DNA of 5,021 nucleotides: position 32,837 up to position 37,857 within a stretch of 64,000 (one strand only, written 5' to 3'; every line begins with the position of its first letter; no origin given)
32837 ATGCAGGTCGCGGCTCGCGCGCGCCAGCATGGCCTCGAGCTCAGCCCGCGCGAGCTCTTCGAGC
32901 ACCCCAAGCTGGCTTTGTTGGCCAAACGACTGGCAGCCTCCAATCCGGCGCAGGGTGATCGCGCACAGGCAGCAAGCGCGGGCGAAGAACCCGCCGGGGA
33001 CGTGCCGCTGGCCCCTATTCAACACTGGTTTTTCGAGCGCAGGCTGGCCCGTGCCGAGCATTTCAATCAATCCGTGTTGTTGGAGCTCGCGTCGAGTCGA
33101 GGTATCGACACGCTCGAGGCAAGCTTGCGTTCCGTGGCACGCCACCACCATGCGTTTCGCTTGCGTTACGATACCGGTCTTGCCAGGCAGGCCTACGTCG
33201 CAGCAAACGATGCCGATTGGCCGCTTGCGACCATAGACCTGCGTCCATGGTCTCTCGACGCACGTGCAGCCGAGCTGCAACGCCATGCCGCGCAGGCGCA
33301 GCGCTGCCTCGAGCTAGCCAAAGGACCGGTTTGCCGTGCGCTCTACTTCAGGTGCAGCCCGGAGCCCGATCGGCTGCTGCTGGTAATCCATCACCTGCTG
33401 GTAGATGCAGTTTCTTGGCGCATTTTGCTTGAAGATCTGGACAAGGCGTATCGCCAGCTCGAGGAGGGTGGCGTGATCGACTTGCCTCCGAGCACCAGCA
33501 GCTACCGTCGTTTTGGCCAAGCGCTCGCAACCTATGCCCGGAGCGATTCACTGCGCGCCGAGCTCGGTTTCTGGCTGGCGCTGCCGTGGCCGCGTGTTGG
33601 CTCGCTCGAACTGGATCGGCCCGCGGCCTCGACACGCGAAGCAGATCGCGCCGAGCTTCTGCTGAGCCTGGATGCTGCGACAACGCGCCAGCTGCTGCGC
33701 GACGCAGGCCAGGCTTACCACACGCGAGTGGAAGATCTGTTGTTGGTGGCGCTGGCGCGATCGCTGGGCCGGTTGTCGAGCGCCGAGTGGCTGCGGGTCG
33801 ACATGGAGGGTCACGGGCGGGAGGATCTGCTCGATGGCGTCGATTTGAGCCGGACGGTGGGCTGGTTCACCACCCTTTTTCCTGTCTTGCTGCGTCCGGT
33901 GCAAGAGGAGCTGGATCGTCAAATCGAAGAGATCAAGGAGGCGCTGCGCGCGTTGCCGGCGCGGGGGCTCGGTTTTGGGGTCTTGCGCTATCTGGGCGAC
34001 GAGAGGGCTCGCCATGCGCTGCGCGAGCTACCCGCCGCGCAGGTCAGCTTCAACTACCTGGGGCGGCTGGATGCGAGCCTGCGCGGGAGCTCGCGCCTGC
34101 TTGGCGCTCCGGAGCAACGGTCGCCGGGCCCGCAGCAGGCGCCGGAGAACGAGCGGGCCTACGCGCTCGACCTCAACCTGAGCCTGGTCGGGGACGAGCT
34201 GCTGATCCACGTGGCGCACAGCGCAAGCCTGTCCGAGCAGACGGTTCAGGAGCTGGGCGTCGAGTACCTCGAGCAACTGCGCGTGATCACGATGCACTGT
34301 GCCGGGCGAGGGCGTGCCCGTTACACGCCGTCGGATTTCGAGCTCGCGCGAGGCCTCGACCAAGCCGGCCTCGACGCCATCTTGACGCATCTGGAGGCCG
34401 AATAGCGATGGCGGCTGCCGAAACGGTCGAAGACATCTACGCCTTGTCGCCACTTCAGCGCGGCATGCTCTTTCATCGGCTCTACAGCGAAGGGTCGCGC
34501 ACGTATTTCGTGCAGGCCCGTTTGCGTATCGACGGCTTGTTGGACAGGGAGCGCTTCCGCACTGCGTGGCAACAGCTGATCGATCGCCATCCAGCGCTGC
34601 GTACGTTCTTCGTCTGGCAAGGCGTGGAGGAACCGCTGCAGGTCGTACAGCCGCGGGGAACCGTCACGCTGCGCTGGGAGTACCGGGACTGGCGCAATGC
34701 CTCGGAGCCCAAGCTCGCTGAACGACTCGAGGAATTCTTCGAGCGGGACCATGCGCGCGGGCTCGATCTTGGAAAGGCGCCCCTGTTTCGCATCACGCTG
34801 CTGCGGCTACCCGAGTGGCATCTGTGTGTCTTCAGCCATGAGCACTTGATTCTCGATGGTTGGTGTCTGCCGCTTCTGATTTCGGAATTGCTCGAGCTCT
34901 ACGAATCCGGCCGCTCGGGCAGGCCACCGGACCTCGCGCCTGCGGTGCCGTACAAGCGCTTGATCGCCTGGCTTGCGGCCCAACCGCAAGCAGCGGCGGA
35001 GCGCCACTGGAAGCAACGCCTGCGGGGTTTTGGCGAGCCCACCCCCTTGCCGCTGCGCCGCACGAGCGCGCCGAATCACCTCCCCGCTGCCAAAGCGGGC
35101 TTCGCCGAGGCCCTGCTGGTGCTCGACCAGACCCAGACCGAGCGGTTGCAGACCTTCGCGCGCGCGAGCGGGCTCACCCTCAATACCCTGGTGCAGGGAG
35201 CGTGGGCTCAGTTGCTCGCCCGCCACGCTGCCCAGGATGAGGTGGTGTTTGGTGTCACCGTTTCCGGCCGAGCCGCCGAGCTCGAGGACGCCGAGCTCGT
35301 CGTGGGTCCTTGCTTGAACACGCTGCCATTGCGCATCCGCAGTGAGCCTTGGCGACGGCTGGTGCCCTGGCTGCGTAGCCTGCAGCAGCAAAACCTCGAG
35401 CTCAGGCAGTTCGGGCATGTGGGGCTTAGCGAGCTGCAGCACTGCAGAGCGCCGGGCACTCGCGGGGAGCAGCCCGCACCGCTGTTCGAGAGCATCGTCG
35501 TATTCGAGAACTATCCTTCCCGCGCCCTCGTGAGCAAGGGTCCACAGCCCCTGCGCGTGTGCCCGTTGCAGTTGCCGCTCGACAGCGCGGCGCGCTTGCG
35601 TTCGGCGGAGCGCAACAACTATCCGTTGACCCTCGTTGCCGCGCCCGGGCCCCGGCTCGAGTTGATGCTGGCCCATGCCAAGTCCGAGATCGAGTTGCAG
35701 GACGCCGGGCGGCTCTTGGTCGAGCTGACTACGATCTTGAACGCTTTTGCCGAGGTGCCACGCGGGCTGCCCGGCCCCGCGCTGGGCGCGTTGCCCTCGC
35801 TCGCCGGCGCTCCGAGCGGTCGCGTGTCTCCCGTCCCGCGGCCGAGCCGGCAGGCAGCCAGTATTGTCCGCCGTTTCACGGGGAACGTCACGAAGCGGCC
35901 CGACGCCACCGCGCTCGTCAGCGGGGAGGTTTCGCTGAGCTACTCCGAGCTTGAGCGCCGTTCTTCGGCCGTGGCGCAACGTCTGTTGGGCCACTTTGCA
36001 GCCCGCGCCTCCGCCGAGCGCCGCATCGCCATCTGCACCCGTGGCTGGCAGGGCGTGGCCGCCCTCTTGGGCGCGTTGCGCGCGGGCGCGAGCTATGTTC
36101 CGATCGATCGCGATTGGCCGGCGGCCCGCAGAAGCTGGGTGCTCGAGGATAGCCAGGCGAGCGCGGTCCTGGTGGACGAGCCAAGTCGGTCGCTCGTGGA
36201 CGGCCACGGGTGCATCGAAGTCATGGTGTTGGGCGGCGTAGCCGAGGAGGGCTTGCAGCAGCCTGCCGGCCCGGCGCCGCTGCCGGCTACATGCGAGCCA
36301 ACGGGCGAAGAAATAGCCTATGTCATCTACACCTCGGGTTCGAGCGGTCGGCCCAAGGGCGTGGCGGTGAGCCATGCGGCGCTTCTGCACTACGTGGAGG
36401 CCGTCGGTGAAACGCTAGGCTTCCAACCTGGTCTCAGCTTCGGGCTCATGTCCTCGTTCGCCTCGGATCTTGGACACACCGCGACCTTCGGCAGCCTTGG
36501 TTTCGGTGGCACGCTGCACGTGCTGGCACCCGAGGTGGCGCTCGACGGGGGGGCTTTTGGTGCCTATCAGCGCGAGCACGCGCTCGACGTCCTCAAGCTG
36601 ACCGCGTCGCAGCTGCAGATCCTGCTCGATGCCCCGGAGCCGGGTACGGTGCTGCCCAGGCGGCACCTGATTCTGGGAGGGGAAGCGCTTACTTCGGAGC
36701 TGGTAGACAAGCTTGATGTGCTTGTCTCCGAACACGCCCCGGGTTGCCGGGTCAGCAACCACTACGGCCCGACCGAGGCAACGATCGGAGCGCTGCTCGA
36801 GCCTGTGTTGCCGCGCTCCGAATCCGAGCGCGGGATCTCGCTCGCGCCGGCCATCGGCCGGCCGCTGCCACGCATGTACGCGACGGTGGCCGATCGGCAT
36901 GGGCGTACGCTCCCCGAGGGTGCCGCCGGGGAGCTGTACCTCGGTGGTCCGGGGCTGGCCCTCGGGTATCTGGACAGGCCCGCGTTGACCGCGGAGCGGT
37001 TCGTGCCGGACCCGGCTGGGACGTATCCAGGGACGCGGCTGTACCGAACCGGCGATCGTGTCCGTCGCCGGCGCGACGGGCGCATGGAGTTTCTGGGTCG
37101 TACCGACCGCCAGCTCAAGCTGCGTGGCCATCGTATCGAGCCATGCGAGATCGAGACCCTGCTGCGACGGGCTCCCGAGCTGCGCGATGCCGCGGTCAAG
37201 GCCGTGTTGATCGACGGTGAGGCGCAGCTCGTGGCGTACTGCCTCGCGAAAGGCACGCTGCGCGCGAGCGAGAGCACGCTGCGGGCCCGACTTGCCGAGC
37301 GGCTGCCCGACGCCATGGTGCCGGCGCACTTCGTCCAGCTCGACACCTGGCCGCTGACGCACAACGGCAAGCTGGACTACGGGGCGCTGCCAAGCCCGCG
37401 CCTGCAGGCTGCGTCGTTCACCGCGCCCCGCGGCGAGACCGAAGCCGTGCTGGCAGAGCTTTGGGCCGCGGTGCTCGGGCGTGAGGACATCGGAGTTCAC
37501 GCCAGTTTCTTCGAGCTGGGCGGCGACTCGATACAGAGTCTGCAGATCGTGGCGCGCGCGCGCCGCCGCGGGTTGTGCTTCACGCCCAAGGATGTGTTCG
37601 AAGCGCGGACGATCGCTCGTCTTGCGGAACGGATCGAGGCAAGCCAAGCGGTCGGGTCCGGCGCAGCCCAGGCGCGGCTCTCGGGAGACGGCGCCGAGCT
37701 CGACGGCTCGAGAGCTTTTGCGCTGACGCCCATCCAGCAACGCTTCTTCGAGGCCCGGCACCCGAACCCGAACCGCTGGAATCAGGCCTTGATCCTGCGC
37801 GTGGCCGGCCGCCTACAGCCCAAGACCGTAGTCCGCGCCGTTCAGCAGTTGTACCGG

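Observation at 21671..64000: FAAL-primed NRPS lipopeptide assembly line, at least 10 modules in five co-directional genes, continuing beyond the window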

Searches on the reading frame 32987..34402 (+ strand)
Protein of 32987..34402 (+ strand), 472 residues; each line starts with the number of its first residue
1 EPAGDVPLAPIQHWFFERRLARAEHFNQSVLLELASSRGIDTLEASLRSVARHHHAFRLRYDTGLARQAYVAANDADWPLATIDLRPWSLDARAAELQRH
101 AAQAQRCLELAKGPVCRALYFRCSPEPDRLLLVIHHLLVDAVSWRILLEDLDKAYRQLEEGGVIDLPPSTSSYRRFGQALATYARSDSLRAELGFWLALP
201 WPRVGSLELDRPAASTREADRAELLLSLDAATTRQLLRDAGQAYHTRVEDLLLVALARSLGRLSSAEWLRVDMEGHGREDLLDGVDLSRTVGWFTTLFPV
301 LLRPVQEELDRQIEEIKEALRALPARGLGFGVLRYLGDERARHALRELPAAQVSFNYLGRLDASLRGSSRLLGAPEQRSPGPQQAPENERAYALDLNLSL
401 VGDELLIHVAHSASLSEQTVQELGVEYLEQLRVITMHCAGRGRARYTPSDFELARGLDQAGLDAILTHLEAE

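Call 43: search_solved_structures(query=window:32987-34402:+, max_evalue=1e-10)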
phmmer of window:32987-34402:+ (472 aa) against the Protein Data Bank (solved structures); distinct sequences matched with E-value up to 1e-10: 10.
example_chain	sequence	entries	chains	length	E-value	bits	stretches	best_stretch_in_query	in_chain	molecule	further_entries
9lcq_A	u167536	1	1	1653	1e-93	318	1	3-466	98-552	PvdL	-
9lcp_A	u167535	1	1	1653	1e-93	318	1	3-466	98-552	PvdL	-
9lco_A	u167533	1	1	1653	1e-93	318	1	3-466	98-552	PvdL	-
9up2_A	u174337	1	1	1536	8.1e-93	315.1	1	6-466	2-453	PvdL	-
9rde_A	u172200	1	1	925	1e-73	252.1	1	4-452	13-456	Bacitracin synthase 3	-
6ta8_A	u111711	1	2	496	1.6e-70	241.6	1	4-451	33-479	Tyrocidine synthase 2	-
9bfd_A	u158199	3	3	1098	5.4e-69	236.5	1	3-466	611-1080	Tyrocidine synthase 1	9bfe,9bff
5isw_A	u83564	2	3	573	3.2e-66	227.4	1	4-458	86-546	Gramicidin S synthase 1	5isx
2xhg_A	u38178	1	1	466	2.1e-65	224.7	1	3-439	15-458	TYROCIDINE SYNTHETASE A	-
9bfg_A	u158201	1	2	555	7.7e-65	222.8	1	3-443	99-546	Tyrocidine synthase 1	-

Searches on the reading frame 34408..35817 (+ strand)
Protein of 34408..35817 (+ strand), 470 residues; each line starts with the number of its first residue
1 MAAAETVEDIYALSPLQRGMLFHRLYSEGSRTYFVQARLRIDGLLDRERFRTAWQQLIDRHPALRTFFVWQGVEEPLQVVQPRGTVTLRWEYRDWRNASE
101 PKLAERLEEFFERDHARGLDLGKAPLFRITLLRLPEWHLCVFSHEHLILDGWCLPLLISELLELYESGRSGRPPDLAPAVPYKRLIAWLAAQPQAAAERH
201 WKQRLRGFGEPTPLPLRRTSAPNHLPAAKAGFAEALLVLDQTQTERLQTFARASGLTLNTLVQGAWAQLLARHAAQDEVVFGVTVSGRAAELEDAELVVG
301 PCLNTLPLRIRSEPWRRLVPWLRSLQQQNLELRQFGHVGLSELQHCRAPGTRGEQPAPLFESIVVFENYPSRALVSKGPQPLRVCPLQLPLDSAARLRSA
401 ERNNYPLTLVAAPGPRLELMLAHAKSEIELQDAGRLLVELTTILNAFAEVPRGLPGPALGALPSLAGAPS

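Call 45: search_solved_structures(query=window:34408-35817:+, max_evalue=1e-15)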
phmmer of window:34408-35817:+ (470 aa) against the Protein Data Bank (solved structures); distinct sequences matched with E-value up to 1e-15: 17.
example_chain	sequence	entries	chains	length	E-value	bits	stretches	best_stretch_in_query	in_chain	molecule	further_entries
8hlk_A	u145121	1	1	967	8.9e-91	308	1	4-452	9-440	Microcystin synthetase B (Fragment)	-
9lcq_A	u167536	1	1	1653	8e-80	271.9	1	4-451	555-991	PvdL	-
9lcp_A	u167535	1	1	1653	1.2e-79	271.4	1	4-451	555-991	PvdL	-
9lco_A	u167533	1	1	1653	1.2e-79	271.4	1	4-451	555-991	PvdL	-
9up2_A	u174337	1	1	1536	1.6e-79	271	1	4-451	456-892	PvdL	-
9rde_A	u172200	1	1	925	2.7e-63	217.4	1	7-423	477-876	Bacitracin synthase 3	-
8f7f_A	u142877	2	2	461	1.3e-57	198.7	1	2-445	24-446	Surfactin synthetase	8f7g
8f7h_A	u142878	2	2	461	8.1e-57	196.1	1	2-445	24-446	Surfactin synthetase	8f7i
2vsq_A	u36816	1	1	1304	9.6e-56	192.5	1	5-445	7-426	SURFACTIN SYNTHETASE SUBUNIT 3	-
9bfd_B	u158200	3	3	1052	1.8e-54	188.3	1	4-419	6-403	Tyrocidine synthase 2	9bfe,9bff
8jbr_A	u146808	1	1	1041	4.2e-29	104.7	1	4-344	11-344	McyA protein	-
7r9x_A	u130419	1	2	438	3e-28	101.9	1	5-312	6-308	AmbE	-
2jgp_A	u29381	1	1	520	5.5e-25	91.1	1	10-372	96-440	TYROCIDINE SYNTHETASE 3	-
6oyf_A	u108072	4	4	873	3.6e-24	88.4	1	19-389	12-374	Txo1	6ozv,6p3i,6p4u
6p1j_A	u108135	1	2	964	1.4e-19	73.3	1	13-371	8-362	Txo2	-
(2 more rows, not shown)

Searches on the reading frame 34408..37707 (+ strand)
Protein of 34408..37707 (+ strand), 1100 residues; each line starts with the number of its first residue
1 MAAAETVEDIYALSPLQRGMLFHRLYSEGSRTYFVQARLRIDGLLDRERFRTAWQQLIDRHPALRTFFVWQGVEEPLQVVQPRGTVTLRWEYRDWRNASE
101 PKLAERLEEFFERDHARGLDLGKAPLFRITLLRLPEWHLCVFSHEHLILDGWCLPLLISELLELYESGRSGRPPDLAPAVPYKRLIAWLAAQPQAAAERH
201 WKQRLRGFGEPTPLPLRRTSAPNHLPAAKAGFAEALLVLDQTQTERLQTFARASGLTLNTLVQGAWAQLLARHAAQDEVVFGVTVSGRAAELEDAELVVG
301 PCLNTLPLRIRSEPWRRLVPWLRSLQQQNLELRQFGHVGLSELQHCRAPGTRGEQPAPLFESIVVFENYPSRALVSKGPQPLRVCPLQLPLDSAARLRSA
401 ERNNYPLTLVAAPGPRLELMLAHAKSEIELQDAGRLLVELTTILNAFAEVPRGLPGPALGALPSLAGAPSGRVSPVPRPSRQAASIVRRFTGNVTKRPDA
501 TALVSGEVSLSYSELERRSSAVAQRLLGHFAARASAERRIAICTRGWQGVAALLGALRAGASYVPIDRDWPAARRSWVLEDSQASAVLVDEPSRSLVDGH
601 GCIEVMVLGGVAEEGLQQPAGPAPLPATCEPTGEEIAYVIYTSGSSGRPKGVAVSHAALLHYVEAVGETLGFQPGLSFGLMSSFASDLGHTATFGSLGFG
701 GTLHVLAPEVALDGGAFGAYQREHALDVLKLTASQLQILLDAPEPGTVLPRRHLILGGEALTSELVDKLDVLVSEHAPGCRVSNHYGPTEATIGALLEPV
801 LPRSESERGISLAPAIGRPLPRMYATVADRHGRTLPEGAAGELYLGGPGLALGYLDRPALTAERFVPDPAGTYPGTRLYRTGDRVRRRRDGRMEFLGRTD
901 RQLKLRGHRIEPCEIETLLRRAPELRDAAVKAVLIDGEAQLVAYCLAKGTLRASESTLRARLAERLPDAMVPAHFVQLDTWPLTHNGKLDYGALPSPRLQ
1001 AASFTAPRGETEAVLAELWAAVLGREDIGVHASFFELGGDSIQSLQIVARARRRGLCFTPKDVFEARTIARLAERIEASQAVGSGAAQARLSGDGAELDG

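Call 73: search_protein_representatives(protein=window:34408-37707:+)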
Query: 1100 residues. Proteins with E-value up to 0.001 (for the whole library): 240163; up to 1e-10: 167919; up to 1e-30: 105871. The best 150 are listed.
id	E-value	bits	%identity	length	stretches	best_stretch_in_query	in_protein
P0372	0.0e+00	3016.3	68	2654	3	1-1100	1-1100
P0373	0.0e+00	2984.6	40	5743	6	4-1094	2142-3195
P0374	0.0e+00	2675.7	36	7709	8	5-1081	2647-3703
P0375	0.0e+00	2508.8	36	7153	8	8-1093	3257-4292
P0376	0.0e+00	2498.7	33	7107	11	5-1090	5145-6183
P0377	0.0e+00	2486.5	33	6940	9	7-1078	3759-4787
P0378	0.0e+00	2459.6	38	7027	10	6-1079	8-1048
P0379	0.0e+00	2417.8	38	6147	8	5-1076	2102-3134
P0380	0.0e+00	2393.6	35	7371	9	14-1080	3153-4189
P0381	0.0e+00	2393.5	35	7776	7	16-1087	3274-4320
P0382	0.0e+00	2385.6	33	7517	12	6-1053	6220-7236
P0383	0.0e+00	2380.5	37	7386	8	3-1082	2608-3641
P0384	0.0e+00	2374.7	37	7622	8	8-1090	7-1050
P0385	0.0e+00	2370.0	33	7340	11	6-1078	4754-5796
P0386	0.0e+00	2365.9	34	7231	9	6-1074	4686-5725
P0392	0.0e+00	2337.2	38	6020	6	5-1088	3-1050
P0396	0.0e+00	2312.9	39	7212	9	2-1076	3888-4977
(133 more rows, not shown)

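Call 76: list_cluster_members(proteins=[P0373, P0374, P0375, P0378, P0379, P0384, P0392, P0396, P0133, P0252])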
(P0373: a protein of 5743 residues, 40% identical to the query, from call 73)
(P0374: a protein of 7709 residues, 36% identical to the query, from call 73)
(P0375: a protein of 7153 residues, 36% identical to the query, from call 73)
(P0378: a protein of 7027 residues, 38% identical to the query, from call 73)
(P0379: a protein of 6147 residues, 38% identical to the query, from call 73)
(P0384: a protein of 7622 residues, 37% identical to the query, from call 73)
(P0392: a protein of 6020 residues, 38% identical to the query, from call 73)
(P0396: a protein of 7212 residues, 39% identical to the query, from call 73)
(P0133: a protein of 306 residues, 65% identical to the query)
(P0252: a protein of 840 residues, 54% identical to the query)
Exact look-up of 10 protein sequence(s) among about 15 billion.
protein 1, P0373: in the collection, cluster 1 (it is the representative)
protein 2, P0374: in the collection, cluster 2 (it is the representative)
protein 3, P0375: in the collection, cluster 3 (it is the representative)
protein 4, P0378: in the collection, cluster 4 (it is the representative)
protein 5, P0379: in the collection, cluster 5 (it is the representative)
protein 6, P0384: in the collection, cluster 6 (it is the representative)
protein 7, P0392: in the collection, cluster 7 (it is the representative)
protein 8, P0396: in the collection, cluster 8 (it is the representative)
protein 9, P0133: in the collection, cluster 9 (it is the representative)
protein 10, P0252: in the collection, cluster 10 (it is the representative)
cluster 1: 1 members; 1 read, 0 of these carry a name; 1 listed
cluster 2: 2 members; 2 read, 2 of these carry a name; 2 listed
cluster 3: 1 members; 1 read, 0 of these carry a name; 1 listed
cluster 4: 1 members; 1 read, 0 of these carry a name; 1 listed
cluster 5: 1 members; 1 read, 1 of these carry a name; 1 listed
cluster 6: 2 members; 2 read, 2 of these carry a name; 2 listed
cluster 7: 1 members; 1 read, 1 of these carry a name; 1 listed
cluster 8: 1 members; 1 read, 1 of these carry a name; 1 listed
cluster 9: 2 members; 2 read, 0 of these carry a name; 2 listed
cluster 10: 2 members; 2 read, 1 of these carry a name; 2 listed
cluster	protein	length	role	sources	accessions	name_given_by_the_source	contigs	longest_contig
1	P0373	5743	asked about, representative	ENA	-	-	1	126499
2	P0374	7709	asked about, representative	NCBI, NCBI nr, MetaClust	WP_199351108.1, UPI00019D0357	non-ribosomal peptide synthase/polyketide synthase [Haliangium ochraceum] | status=active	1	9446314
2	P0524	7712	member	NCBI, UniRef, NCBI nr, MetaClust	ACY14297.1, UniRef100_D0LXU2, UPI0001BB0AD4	amino acid adenylation domain protein [Haliangium ochraceum DSM 14365] | Amino acid adenylation domain protein n=2 Tax=Haliangium ochraceum TaxID=80816 ... | status=active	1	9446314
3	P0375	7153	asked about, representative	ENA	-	-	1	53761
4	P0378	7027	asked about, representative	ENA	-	-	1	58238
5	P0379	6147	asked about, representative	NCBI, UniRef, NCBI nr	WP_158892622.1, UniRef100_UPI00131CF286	non-ribosomal peptide synthetase [Amycolatopsis anabasis] | non-ribosomal peptide synthetase n=1 Tax=Amycolatopsis anabasis TaxID=1840409 ... | non-ribosomal peptide synthase/polyketide synthase [Amycolatopsis anabasis]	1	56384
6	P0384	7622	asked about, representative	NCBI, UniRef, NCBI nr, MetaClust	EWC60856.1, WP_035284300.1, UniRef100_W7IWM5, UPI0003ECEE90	Siderophore biosynthesis non-ribosomal peptide synthetase module [Actinokineospora ... | Siderophore biosynthesis non-ribosomal peptide synthetase module n=1 Tax=Actinokineospora ... | non-ribosomal peptide synthetase [Actinokineospora spheciospongiae]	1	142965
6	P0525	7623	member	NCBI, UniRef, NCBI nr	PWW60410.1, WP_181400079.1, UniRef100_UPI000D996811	non-ribosomal peptide synthetase [Actinokineospora spheciospongiae] | non-ribosomal peptide synthetase n=1 Tax=Actinokineospora spheciospongiae TaxID=909613 ...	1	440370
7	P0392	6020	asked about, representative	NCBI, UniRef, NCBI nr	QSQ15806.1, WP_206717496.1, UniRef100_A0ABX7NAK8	non-ribosomal peptide synthase/polyketide synthase [Myxococcus landrumensis] | Non-ribosomal peptide synthase/polyketide synthase n=1 Tax=Myxococcus landrumensis ... | non-ribosomal peptide synthetase [Myxococcus landrumus]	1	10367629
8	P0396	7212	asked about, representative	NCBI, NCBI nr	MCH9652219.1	MAG: non-ribosomal peptide synthase/polyketide synthase [Deltaproteobacteria bacterium] | non-ribosomal peptide synthase/polyketide synthase [Deltaproteobacteria bacterium]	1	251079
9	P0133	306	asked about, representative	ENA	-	-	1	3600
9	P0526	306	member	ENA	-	-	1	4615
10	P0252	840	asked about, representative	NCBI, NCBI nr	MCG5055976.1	MAG: fused MFS/spermidine synthase [Myxococcales bacterium] | fused MFS/spermidine synthase [Myxococcales bacterium]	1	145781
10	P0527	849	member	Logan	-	-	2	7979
